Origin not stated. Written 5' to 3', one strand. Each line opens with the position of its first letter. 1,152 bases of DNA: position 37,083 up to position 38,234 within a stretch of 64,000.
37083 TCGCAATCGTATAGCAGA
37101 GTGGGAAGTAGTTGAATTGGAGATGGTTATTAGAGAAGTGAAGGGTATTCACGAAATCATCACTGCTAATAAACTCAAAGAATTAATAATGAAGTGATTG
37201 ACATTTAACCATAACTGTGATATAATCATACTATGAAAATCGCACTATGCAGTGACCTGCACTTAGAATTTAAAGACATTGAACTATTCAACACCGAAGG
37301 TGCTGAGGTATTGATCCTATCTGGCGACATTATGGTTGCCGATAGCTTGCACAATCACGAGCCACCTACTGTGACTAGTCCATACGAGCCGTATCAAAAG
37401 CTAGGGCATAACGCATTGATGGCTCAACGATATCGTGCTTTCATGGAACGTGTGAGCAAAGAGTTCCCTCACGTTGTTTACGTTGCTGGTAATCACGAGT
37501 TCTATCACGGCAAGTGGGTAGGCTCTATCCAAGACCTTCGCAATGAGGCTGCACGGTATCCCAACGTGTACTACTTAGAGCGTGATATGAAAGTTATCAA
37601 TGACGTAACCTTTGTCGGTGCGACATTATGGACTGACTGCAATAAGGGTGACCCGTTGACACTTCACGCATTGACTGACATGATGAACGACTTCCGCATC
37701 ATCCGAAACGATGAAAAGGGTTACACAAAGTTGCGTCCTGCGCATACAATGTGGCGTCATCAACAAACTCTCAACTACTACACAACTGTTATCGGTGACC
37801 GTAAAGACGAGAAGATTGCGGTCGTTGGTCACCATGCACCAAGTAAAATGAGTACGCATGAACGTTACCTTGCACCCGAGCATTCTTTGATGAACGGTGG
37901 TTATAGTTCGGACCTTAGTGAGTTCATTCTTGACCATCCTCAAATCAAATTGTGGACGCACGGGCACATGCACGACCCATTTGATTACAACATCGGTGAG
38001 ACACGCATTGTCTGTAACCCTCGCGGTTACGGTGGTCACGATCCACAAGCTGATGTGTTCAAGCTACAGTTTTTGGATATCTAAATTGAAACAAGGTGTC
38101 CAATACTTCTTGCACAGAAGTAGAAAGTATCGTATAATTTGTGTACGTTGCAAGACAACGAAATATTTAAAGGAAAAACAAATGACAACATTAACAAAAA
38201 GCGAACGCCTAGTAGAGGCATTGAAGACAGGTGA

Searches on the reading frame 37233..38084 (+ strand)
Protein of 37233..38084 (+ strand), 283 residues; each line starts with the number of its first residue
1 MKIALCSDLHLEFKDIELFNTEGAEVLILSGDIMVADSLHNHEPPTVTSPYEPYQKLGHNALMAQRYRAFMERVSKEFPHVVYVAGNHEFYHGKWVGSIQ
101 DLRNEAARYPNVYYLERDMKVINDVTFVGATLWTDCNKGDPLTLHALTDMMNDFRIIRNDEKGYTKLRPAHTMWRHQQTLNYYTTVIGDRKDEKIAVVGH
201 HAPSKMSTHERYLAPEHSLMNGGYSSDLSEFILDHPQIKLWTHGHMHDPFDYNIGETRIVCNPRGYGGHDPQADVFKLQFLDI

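Call 17: search_protein_families(library=pfam, proteins=[window:37233-38084:+], max_evalue=0.001)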
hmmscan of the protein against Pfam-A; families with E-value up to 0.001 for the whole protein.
window:37233-38084:+ (283 aa): 2 families
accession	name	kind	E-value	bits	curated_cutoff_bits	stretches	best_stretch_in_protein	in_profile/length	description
PF00149.33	Metallophos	-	1.1e-11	46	21.5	1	1-249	1-191/191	Calcineurin-like phosphoesterase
PF12850.12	Metallophos_2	-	0.00018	22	27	0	1-40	1-43/154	Calcineurin-like phosphoesterase superfamily domain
